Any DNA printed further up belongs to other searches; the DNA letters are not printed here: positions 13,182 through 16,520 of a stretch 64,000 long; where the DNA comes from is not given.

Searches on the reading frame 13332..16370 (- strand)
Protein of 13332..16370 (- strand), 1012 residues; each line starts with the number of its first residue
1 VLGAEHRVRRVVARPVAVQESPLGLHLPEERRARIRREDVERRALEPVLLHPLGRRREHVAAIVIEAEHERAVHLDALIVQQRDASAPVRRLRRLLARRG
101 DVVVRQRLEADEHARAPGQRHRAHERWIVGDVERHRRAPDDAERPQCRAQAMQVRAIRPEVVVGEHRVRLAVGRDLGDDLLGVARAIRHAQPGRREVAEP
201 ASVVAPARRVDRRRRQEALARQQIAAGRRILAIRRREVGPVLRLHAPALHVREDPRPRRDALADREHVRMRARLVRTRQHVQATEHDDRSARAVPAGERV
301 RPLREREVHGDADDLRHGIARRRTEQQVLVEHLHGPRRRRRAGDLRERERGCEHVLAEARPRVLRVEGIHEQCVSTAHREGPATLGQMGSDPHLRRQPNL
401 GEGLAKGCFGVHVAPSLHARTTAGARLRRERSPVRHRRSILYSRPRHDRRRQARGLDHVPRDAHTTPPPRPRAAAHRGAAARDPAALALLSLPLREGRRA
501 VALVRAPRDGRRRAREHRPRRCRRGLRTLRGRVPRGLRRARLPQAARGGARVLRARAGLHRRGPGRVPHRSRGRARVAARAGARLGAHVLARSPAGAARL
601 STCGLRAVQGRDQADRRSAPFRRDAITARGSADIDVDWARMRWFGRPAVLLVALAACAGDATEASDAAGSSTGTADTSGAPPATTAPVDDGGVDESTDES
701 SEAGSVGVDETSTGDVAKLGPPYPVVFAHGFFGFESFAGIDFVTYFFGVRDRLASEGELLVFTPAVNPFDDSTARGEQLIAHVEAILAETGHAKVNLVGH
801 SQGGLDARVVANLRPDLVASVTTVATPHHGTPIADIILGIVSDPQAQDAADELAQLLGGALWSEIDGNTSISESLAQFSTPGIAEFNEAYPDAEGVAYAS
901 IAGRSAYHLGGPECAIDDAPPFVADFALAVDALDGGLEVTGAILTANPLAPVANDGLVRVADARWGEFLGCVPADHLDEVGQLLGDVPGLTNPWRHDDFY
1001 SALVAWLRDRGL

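Call 7: search_protein_families(library=pfam, proteins=[window:13332-16370:-], max_evalue=0.001)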
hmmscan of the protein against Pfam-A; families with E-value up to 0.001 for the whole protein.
window:13332-16370:- (1012 aa): 3 families
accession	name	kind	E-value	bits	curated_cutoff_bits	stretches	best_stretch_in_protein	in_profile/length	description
PF00561.26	Abhydrolase_1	-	2.4e-10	40.9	25.8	1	723-860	1-138/245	alpha/beta hydrolase fold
PF07819.20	PGAP1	-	3.9e-05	23.9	24.3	1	780-833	76-134/233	PGAP1-like alpha/beta domain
PF02089.21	Palm_thioest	-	0.00072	19.8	26.8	0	777-832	52-114/254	Palmitoyl protein thioesterase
